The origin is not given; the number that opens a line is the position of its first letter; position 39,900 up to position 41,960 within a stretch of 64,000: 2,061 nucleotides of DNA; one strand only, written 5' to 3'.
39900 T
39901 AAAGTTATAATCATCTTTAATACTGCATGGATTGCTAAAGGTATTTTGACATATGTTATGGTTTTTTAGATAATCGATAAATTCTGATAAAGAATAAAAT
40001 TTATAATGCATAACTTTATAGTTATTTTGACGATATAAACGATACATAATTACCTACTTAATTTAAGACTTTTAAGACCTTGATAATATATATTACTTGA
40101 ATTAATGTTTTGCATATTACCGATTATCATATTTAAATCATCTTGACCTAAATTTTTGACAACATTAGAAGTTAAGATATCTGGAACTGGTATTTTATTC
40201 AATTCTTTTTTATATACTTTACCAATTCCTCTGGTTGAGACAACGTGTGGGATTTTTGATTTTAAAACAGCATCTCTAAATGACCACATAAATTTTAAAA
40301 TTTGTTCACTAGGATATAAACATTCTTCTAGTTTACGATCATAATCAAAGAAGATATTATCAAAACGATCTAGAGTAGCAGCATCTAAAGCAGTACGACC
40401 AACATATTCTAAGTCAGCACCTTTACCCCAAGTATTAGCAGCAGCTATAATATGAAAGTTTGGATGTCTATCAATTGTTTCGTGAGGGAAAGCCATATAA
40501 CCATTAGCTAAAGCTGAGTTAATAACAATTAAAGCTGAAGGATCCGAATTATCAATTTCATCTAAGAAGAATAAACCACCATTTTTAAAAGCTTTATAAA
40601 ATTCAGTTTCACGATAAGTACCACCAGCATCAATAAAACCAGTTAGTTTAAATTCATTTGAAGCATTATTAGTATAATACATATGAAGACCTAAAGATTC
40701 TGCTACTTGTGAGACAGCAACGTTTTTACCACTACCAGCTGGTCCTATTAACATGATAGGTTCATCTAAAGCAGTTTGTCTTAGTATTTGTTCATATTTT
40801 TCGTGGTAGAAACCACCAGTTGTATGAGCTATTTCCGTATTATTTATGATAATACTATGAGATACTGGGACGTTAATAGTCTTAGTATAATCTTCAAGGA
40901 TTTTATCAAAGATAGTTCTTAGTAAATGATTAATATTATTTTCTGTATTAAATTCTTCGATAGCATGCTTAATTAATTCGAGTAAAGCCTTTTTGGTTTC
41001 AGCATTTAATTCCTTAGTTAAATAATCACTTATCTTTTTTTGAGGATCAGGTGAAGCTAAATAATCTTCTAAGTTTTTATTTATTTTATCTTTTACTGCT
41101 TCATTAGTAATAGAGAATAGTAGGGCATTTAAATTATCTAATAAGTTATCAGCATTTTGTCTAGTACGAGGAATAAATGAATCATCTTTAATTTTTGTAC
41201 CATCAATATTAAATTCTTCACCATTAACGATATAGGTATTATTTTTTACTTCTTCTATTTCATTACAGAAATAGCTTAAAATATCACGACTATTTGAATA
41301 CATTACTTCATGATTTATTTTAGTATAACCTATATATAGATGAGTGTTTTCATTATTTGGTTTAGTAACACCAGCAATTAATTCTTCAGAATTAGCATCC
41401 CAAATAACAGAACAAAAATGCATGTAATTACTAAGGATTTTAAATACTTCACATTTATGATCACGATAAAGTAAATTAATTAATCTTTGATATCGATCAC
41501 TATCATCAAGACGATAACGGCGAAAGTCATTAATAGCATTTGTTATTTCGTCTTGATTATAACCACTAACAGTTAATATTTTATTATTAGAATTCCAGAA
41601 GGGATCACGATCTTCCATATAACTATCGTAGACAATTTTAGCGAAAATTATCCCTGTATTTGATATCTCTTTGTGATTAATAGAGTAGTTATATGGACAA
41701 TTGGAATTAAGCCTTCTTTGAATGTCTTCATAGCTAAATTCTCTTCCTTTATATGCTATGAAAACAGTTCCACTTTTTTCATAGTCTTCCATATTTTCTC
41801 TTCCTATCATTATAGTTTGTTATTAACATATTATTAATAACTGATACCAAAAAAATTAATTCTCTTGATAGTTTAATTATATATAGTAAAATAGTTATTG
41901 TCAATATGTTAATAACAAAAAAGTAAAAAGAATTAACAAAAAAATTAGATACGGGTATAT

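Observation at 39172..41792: Self-contained two-gene module: AAA_5 ATPase with an AsnB-like (Ntn amidotransferase-like) N-domain plus a small partner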

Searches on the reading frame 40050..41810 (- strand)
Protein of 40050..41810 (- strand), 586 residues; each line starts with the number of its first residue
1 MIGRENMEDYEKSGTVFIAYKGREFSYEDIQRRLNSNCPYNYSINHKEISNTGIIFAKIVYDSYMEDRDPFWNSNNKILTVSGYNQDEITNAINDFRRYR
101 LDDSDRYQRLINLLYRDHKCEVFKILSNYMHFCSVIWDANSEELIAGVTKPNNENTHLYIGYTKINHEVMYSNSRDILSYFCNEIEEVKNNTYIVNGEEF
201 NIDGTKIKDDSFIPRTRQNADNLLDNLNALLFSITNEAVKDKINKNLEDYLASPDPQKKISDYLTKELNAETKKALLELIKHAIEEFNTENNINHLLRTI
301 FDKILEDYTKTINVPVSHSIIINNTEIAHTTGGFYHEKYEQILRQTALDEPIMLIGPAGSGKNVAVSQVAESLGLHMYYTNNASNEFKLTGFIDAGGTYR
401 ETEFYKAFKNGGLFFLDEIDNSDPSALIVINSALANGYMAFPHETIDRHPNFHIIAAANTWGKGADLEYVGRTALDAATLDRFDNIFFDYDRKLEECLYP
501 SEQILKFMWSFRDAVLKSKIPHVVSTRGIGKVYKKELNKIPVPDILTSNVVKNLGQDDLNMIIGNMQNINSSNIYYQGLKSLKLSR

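Call 3: search_protein_families(library=pfam, proteins=[window:40050-41810:-], max_evalue=1)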
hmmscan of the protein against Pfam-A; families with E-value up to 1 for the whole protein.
window:40050-41810:- (586 aa): 13 families
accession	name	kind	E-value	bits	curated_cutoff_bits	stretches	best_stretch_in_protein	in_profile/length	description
PF07728.20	AAA_5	-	3.8e-12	46.8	22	1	352-483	2-139/139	AAA domain (dynein-related subfamily)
PF00004.35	AAA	-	2e-05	25.5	21.2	1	352-460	1-110/131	ATPase family associated with various cellular activities (AAA)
PF04286.17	DUF445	-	0.0014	19.1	33.8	1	220-322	86-190/368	Protein of unknown function (DUF445)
PF08767.17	CRM1_C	-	0.0014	18.3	23.2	1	271-344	42-116/323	CRM1 C terminal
PF13173.12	AAA_14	-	0.006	17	27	1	350-423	3-75/129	AAA domain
PF24883.2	NPHP3_N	-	0.01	16.5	24.8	0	336-373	9-46/164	Nephrocystin 3, N-terminal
PF10662.15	PduV-EutP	-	0.054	13.7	21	1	351-408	3-57/143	Ethanolamine utilisation - propanediol utilisation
PF13191.12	AAA_16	-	0.059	14.3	32.6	1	346-386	19-62/167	AAA ATPase domain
PF00910.28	RNA_helicase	-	0.084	13.8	21.5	0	352-380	1-29/105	RNA helicase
PF00158.32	Sigma54_activat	-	0.086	13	20.2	0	337-426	10-109/168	Sigma-54 interaction domain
PF12775.13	AAA_7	-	0.15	12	25.8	1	348-381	32-65/181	P-loop containing dynein motor region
PF25199.1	nSTAND_NTPase5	-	0.23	11.7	34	1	352-374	44-66/145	Novel STAND NTPase 5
PF01078.27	Mg_chelatase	-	0.25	11.2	20.3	0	352-370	25-43/207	Magnesium chelatase, subunit ChlI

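Call 4: search_protein_families(library=phrogs, proteins=[window:40050-41810:-], max_evalue=0.1)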
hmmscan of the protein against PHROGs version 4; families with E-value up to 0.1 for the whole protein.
window:40050-41810:- (586 aa): 6 families
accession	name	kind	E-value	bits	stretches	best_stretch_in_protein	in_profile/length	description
phrog_249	-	moron, auxiliary metabolic gene and host takeover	2.8e-53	182.6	1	266-532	45-329/380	porphyrin biosynthesis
phrog_168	-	DNA, RNA and nucleotide metabolism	1.7e-06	29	1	338-492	32-160/314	clamp loader of DNA polymerase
phrog_16448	-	other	3e-06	26.8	1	348-483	448-585/680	ATPase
phrog_1297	-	other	1.1e-05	25.6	1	346-490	22-170/356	ATPase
phrog_17351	-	moron, auxiliary metabolic gene and host takeover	0.0058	17.5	1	232-286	78-132/177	glycosyltransferase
phrog_3757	-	unknown function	0.018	15.4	0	318-384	93-161/367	-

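Call 5: search_protein_families(library=padloc, proteins=[window:40050-41810:-], max_evalue=0.1)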
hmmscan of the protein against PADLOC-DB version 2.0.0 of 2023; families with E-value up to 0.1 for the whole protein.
window:40050-41810:- (586 aa): 1 family
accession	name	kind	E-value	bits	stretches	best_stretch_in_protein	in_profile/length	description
PDLC04232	IetA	-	0.0045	14.4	1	260-378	25-145/330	-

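Call 6: search_protein_families(library=ncbifam, proteins=[window:40050-41810:-], max_evalue=0.1)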
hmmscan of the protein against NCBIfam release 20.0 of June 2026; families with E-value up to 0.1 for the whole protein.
window:40050-41810:- (586 aa): 5 families
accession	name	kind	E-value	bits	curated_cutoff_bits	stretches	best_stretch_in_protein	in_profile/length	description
TIGR02640.1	gas_vesic_GvpN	equivalog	9.1e-05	22.1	266.8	1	402-493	97-187/262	gas vesicle protein GvpN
TIGR01650.1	PD_CobS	equivalog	0.0031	16.7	558.55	1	341-484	56-212/327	cobaltochelatase subunit CobS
NF003229.0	PRK04195.1-5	equivalog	0.0038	16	280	1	349-421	44-114/413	replication factor C large subunit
TIGR03499.1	FlhF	equivalog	0.071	13.1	174.15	0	344-373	191-222/286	flagellar biosynthesis GTPase FlhF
NF052422.1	translocon_SseB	equivalog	0.082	12.9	155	0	206-290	25-111/151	type III secretion system translocon protein SseB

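Call 10: search_solved_structures(query=window:40050-41810:-, max_evalue=1, show_alignments=2)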
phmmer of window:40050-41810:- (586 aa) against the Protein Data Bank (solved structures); distinct sequences matched with E-value up to 1: 72 (the best 60 are shown).
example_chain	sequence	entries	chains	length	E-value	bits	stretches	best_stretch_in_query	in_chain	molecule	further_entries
9ujv_A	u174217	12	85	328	0.0046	18.8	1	342-485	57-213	Cobaltochelatase subunit CobS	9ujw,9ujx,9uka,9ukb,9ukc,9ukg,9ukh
5c3c_A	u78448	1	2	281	0.0048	18.7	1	350-492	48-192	CbbQ/NirQ/NorQ domain protein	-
9qh4_A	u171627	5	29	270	0.0092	17.8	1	346-490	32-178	Protein NorQ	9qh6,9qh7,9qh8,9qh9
9qhd_A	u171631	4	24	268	0.0099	17.7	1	348-492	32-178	Nitric oxide reductase NorQ protein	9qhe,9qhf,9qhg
9udk_A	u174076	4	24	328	0.012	17.4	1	342-485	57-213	Cobaltochelatase subunit CobS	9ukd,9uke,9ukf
6hd3_A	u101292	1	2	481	0.032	16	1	350-424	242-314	Cell division control protein 48 homolog A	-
9m4n_A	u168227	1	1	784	0.045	15.5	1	350-424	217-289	Cell division control protein 48 homolog A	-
9m3v_A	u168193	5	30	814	0.048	15.4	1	350-424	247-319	Cell division control protein 48 homolog A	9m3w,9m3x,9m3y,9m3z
5ubv_A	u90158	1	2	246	0.14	13.9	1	348-420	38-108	ATPase domain of i-AAA protease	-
8fd6_A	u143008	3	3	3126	0.17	13.6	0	330-367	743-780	Cytoplasmic dynein 1 heavy chain 1,Serine--tRNA ligase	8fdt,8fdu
8fcy_A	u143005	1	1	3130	0.17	13.6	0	330-367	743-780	Cytoplasmic dynein 1 heavy chain 1,Serine--tRNA ligase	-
8dyu_A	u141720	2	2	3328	0.19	13.5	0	330-367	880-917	Cytoplasmic dynein 1 heavy chain 1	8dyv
6chs_H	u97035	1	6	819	0.19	13.4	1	344-424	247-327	Putative cell division control protein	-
9dgp_A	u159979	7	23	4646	0.29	12.8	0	330-367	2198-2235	Cytoplasmic dynein 1 heavy chain 1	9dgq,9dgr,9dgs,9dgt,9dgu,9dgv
9bn3_A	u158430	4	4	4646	0.29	12.8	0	330-367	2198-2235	Cytoplasmic dynein 1 heavy chain 1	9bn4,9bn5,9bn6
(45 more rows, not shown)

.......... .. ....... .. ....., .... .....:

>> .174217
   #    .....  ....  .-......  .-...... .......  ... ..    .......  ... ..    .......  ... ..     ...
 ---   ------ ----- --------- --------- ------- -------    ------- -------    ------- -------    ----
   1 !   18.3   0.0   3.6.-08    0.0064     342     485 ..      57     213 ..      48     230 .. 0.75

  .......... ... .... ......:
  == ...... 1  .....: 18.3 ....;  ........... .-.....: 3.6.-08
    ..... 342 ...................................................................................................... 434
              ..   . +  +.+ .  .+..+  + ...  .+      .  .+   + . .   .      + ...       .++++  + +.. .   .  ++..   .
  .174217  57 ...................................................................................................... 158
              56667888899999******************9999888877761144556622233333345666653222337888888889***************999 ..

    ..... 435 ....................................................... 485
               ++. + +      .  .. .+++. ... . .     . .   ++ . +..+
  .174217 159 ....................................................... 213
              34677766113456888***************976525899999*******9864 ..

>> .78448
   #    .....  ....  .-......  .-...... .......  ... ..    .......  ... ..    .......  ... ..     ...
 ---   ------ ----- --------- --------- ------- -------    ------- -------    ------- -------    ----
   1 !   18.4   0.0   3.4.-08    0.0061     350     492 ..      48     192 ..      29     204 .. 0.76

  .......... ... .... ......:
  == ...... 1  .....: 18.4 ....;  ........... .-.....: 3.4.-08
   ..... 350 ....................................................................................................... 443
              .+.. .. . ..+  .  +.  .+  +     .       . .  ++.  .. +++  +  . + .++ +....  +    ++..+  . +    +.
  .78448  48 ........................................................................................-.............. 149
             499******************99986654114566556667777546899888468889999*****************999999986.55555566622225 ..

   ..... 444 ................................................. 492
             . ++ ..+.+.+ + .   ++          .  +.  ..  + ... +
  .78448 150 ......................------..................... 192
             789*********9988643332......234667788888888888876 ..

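Call 13: search_dna_similar(query=window:40050-41810:-, collection=phages, mode=protein, max_rows=25)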
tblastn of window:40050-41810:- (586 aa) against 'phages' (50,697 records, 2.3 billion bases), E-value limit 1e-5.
Records with a match: 529; places in all: 529; records where one place covers at least 80% of the query: 0.
Best place of each record, by identity: <60% 529.
By first word of the organism name: Staphylococcus 236; Synechococcus 83; Mycobacterium 82; Listeria 70; Cyanophage 13; Acinetobacter 8; uncultured 7; Gordonia 6; Clostridium 4; Rhizobium 3; and 11 more.
By host as written in the record: - 94; Staphylococcus aureus 85; Mycobacterium smegmatis mc2 155 50; Listeria monocytogenes 48; Mycobacterium smegmatis mc#155 24; Staphylococcus sp. 17; Staphylococcus carnosus TM300 17; Synechococcus sp. 15; and 91 more.
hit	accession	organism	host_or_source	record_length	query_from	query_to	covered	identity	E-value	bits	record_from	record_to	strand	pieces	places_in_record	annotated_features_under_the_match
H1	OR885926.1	Staphylococcus phage 184DA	Staphylococcus sp.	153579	234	566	57%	37.7%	2e-54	205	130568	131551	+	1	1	hypothetical protein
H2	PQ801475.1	Staphylococcus phage vB_ScoM-YCP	Staphylococcus cohnii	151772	242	582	58%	36.2%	3e-55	207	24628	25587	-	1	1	AAA family ATPase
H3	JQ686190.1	Staphylococcus phage G15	Staphylococcus aureus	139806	242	582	58%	36.2%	3e-55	207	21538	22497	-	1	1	putative ATPase-like protein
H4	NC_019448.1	Staphylococcus phage G15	Staphylococcus aureus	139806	242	582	58%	36.2%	3e-55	207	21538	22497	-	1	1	AAA family ATPase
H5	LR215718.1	Staphylococcus phage Stab20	-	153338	242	582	58%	36.2%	3e-55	207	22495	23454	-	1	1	g055c: AAA family ATPase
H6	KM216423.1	Staphylococcus phage P108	Staphylococcus aureus XN108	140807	242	582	58%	36.2%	4e-55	207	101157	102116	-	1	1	AAA family ATPase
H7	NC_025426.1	Staphylococcus phage P108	Staphylococcus aureus XN108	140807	242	582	58%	36.2%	4e-55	207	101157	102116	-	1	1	AAA family ATPase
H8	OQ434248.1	Staphylococcus phage RuSa1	Staphylococcus sp. k141_143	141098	242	582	58%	36.2%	4e-55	207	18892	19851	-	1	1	hypothetical protein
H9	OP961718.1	Staphylococcus phage vB_SauM_VL14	Staphylococcus aureus (MRSA)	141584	242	582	58%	36.2%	4e-55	207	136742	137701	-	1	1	putative AAA family ATPase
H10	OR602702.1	Staphylococcus phage vB_SauM-V1SA09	Staphylococcus aureus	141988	242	582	58%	36.2%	4e-55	207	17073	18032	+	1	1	putative porphyrin biosynthetic protein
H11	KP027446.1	Staphylococcus phage phiIPLA-RODI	Staphylococcus sp.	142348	242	582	58%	36.2%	4e-55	207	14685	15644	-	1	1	AAA family ATPase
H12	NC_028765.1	Staphylococcus phage phiIPLA-RODI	Staphylococcus sp.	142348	242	582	58%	36.2%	4e-55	207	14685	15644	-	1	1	AAA family ATPase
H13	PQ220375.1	Staphylococcus phage NHSP6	Staphylococcus aureus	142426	242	582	58%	36.2%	4e-55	207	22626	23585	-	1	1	hypothetical protein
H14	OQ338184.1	Staphylococcus phage HMGUsa2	Staphylococcus aureus Newman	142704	242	582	58%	36.2%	4e-55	207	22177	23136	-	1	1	hypothetical protein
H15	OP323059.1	Staphylococcus phage vB_ScaM-V1SC01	Staphylococcus capitis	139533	242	582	58%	36.2%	4e-55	207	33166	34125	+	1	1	hypothetical protein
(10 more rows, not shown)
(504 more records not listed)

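Call 16: get_annotated_region(hit=H4, flank=6000)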
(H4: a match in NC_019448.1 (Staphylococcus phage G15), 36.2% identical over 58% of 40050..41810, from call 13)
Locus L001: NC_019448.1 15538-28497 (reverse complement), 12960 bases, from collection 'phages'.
description: Staphylococcus phage GH15, complete genome.
organism: Staphylococcus phage G15 (NCBI taxid 760530)
taxonomy: Viruses; Duplodnaviria; Heunggongvirae; Uroviricota; Caudoviricetes; Herelleviridae; Twortvirinae; Kayvirus; Kayvirus G15
host: Staphylococcus aureus; source: -; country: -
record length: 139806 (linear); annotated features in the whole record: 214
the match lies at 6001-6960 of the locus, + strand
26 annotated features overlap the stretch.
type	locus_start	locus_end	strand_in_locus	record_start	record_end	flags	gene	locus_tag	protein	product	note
CDS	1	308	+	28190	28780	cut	-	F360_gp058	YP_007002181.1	nucleoside 2-deoxyribosyltransferase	ORF058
CDS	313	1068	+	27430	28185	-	-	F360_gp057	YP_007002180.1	nucleoside 2-deoxyribosyltransferase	ORF057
CDS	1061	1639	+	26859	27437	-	-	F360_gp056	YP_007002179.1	hypothetical protein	ORF056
CDS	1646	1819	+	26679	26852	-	-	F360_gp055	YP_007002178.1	lysM motif protein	ORF055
CDS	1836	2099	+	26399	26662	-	-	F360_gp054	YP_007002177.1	virion structural protein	ORF054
CDS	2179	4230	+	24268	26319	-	-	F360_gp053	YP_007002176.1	PcfJ domain-containing protein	ORF053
CDS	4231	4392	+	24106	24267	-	-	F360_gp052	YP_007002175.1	hypothetical protein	ORF052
CDS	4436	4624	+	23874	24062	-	-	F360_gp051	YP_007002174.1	hypothetical protein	ORF051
CDS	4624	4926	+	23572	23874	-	-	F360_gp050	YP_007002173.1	MazG-like pyrophosphatase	ORF050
CDS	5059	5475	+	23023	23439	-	-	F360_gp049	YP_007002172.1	nucleotide kinase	ORF049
CDS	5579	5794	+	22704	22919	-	-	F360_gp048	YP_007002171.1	hypothetical protein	ORF048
CDS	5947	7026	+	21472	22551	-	-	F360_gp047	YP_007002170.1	AAA family ATPase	ORF047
CDS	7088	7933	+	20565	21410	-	-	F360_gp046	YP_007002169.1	hypothetical protein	ORF046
CDS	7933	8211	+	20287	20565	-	-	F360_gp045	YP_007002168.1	membrane protein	ORF045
CDS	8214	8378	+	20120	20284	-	-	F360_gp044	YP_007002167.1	RinB-like transcriptional activator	ORF044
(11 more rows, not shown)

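Call 17: find_homologous_proteins(query=window:40050-41810:-, max_evalue=0.001)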
Query window:40050-41810:- (586 aa): 3500 proteins with E <= 0.001 among 8000 candidates; the best 120 are listed.
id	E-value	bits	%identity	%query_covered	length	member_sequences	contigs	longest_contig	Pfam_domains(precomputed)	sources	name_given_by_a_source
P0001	0.0e+0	1285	97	99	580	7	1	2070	PF07728.21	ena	-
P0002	0.0e+0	1129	86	99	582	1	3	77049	PF00004.36,PF07728.21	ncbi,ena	-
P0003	9.8e-270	914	70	99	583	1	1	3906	PF07728.21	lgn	-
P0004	3.5e-267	906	68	99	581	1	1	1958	PF07728.21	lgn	-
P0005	1.2e-265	901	69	99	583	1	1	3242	PF07728.21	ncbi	-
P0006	8.8e-265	898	68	99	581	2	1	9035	PF00004.36,PF07728.21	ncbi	-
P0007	1.4e-264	897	68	99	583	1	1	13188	PF07728.21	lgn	-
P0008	1.9e-264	897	67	98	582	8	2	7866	PF00004.36,PF07728.21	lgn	-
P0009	2.1e-264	896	68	99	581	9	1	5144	PF07728.21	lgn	-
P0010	5.0e-264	895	68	99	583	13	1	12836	PF07728.21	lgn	-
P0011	6.6e-263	892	69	99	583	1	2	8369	PF07728.21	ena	-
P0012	1.9e-262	890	67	99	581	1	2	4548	PF07728.21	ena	-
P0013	6.0e-262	888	67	99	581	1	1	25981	PF07728.21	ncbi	-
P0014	6.7e-262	888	67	99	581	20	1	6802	PF00004.36,PF07728.21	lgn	-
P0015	1.0e-261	888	67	99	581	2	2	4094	PF07728.21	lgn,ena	-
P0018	3.0e-261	886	66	99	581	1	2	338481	PF07728.21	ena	-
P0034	8.8e-258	875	66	99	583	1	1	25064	PF00004.36,PF07728.21,PF13537.12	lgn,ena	-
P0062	3.7e-252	856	65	99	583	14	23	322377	PF07728.21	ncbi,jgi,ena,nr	ncbi:MAG: hypothetical protein E7162_07055 [Firmicutes bacterium]|nr:hypothetical protein [Bacillota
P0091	3.7e-245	833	65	99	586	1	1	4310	PF07728.21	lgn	-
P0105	3.5e-241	820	63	99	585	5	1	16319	PF07728.21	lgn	-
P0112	9.0e-239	812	61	99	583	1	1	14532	PF07728.21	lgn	-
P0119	1.6e-234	798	61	98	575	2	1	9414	PF00004.36,PF07728.21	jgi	-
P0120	1.3e-233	795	61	99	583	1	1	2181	PF07728.21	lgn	-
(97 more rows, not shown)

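Call 26: search_protein_families(library=pfam, proteins=[P0034, P0018, P0008, P0062, P0003, P0091, P0119, P0105, P0120, P0112], max_evalue=0.01)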
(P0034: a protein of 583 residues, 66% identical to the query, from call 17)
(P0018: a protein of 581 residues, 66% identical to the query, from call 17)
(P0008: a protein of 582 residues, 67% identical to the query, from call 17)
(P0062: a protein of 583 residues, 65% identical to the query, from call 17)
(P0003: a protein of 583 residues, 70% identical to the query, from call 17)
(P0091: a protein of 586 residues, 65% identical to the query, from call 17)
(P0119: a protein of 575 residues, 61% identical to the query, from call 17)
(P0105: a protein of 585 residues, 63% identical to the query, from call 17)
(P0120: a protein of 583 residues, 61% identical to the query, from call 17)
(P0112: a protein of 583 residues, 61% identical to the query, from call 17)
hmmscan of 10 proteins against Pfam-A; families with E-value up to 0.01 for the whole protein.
P0034 (583 aa): 8 families
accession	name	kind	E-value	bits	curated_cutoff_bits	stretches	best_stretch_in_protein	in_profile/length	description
PF07728.20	AAA_5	-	1.9e-15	57.5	22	1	349-480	2-139/139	AAA domain (dynein-related subfamily)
PF00004.35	AAA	-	9.3e-06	26.6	21.2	1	349-457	1-110/131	ATPase family associated with various cellular activities (AAA)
PF13537.11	GATase_7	-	1.9e-05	25.1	25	1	56-168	7-117/123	Glutamine amidotransferase domain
PF08767.17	CRM1_C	-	0.001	18.8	23.2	1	258-343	33-118/323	CRM1 C terminal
PF13522.11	GATase_6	-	0.0017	18.9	27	0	63-139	30-105/130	Glutamine amidotransferase domain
PF13173.12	AAA_14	-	0.0032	17.9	27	0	347-420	3-75/129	AAA domain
PF00493.29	MCM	-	0.0036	16.9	23.3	1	343-490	54-208/224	MCM P-loop domain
PF00158.32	Sigma54_activat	-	0.0037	17.4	20.2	0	337-456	13-142/168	Sigma-54 interaction domain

P0018 (581 aa): 3 families
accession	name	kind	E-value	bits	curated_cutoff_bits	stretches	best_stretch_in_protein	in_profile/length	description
PF07728.20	AAA_5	-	4.7e-14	53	22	1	347-478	2-139/139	AAA domain (dynein-related subfamily)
PF00004.35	AAA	-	0.00011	23.2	21.2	1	347-455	1-110/131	ATPase family associated with various cellular activities (AAA)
PF13173.12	AAA_14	-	0.0017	18.8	27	0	345-418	3-75/129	AAA domain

P0008 (582 aa): 4 families
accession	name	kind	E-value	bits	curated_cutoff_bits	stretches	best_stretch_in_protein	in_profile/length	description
PF07728.20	AAA_5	-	4.9e-13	49.7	22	1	348-479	2-139/139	AAA domain (dynein-related subfamily)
PF00004.35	AAA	-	8.2e-06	26.7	21.2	1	348-456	1-110/131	ATPase family associated with various cellular activities (AAA)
PF01221.23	Dynein_light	-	0.0076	17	29.1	0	264-302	9-49/86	Dynein light chain type 1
PF13173.12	AAA_14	-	0.0084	16.6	27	0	346-419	3-75/129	AAA domain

P0062 (583 aa): 7 families
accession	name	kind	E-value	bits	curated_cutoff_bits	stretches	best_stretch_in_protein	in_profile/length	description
PF07728.20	AAA_5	-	3.1e-13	50.4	22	1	349-480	2-139/139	AAA domain (dynein-related subfamily)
PF00004.35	AAA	-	3.7e-05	24.6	21.2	1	349-457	1-110/131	ATPase family associated with various cellular activities (AAA)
PF13173.12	AAA_14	-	0.0011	19.4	27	0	347-420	3-75/129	AAA domain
PF08767.17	CRM1_C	-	0.0023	17.6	23.2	1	269-324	43-99/323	CRM1 C terminal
PF12481.13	DUF3700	-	0.0039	17.1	27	1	127-192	132-195/228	Aluminium induced protein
PF08311.18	Mad3_BUB1_I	-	0.0066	16.8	31.4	0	237-341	3-108/123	Mad3/BUB1 homology region 1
PF00158.32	Sigma54_activat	-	0.0073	16.4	20.2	0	334-456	10-142/168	Sigma-54 interaction domain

P0003 (583 aa): 3 families
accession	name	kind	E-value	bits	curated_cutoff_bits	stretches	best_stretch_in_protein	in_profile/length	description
PF07728.20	AAA_5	-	2.9e-14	53.7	22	1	349-480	2-139/139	AAA domain (dynein-related subfamily)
PF00004.35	AAA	-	3.1e-05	24.9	21.2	1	349-457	1-110/131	ATPase family associated with various cellular activities (AAA)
PF08767.17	CRM1_C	-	0.0048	16.6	23.2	1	269-310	43-85/323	CRM1 C terminal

P0091 (586 aa): 3 families
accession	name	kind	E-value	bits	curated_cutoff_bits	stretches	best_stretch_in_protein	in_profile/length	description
PF07728.20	AAA_5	-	5e-12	46.4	22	1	352-483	2-139/139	AAA domain (dynein-related subfamily)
PF00004.35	AAA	-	3.9e-05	24.6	21.2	1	352-460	1-110/131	ATPase family associated with various cellular activities (AAA)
PF10662.15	PduV-EutP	-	0.0088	16.3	21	0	351-408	3-57/143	Ethanolamine utilisation - propanediol utilisation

P0119 (575 aa): 6 families
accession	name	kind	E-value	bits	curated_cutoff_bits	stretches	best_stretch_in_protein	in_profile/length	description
PF07728.20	AAA_5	-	1.9e-14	54.3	22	1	341-472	2-139/139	AAA domain (dynein-related subfamily)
PF00004.35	AAA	-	1.3e-06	29.3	21.2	1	341-449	1-110/131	ATPase family associated with various cellular activities (AAA)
PF00493.29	MCM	-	0.00034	20.2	23.3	1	296-482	17-208/224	MCM P-loop domain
PF04286.17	DUF445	-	0.00045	20.7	33.8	1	215-307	92-180/368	Protein of unknown function (DUF445)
PF24883.2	NPHP3_N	-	0.0029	18.2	24.8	0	324-362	8-46/164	Nephrocystin 3, N-terminal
PF00158.32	Sigma54_activat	-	0.0066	16.6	20.2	0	326-448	10-142/168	Sigma-54 interaction domain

P0105 (585 aa): 6 families
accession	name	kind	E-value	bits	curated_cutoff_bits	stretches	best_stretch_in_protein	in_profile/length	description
PF07728.20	AAA_5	-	3.6e-14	53.4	22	1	351-482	2-139/139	AAA domain (dynein-related subfamily)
PF00004.35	AAA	-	5.4e-05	24.1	21.2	1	351-425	1-73/131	ATPase family associated with various cellular activities (AAA)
PF10662.15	PduV-EutP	-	0.0014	18.9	21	0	350-407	3-57/143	Ethanolamine utilisation - propanediol utilisation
PF00158.32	Sigma54_activat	-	0.0019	18.4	20.2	0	335-458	9-142/168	Sigma-54 interaction domain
PF12481.13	DUF3700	-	0.0023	17.9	27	1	113-177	125-184/228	Aluminium induced protein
PF12775.13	AAA_7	-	0.0079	16.2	25.8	0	344-381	29-66/181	P-loop containing dynein motor region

P0120 (583 aa): 4 families
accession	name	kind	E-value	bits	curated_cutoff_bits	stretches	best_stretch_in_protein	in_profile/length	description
PF07728.20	AAA_5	-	7.2e-14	52.4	22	1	349-480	2-139/139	AAA domain (dynein-related subfamily)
PF04286.17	DUF445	-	0.00011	22.7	33.8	1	207-323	85-180/368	Protein of unknown function (DUF445)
PF00004.35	AAA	-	0.00067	20.6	21.2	1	349-423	1-73/131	ATPase family associated with various cellular activities (AAA)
PF00493.29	MCM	-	0.0057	16.2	23.3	0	322-489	35-207/224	MCM P-loop domain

P0112 (583 aa): 2 families
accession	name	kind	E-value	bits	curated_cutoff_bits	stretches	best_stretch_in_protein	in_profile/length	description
PF07728.20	AAA_5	-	5.3e-14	52.9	22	1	349-480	2-139/139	AAA domain (dynein-related subfamily)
PF00004.35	AAA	-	5.8e-05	24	21.2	1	349-457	1-110/131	ATPase family associated with various cellular activities (AAA)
